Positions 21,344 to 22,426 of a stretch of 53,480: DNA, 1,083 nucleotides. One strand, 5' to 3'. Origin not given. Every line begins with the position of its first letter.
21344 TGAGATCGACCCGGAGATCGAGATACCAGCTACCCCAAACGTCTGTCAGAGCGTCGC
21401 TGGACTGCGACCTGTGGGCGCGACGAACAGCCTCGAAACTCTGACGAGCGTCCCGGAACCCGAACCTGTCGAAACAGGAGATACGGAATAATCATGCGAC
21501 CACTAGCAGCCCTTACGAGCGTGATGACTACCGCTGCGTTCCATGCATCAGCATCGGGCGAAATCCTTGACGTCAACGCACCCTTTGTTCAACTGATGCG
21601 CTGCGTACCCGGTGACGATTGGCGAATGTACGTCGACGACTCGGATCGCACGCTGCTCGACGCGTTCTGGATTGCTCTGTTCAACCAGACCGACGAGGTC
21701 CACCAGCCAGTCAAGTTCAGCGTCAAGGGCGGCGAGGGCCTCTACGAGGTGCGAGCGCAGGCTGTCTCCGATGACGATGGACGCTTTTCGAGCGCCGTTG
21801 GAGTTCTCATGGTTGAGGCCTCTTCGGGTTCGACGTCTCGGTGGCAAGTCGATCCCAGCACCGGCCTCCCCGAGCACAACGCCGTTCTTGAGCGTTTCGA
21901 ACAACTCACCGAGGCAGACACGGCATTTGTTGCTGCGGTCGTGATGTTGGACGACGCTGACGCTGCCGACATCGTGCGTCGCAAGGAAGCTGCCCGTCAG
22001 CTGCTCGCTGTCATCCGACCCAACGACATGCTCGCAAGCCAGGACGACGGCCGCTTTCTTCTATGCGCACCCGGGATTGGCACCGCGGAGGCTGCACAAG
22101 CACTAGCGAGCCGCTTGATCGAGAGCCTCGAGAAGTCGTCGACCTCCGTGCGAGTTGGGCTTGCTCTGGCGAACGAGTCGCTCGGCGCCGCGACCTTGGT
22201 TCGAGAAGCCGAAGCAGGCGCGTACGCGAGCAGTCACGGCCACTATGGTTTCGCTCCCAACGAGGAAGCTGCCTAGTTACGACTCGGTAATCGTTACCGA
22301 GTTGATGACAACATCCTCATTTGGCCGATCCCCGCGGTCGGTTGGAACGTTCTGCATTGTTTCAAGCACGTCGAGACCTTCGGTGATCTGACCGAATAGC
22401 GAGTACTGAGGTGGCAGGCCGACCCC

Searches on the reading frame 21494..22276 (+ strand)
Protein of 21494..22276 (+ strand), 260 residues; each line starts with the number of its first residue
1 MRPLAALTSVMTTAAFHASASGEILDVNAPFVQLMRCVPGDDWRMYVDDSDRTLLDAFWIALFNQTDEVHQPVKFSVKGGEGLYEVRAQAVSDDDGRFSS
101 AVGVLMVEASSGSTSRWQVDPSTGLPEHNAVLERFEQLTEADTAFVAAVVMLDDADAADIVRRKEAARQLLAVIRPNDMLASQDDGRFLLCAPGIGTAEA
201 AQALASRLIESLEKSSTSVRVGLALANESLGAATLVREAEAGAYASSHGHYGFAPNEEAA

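Call 22: find_encoding_contigs(protein=window:21494-22276:+, flank=10000, max_places=1)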
Protein window:21494-22276:+ (260 aa): 1 contig read that carries it; 1 place shown.
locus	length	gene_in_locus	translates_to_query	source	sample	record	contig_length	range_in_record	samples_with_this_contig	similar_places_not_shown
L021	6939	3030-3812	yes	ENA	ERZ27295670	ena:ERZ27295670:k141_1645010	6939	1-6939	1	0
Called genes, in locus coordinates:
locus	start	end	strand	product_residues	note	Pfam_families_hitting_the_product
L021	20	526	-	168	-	-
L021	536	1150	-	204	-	-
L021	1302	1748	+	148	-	-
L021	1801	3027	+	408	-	-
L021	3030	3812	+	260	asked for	-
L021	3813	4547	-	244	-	PF00160:Pro_isomerase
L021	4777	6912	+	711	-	PF12704:MacB_PCD, PF02687:FtsX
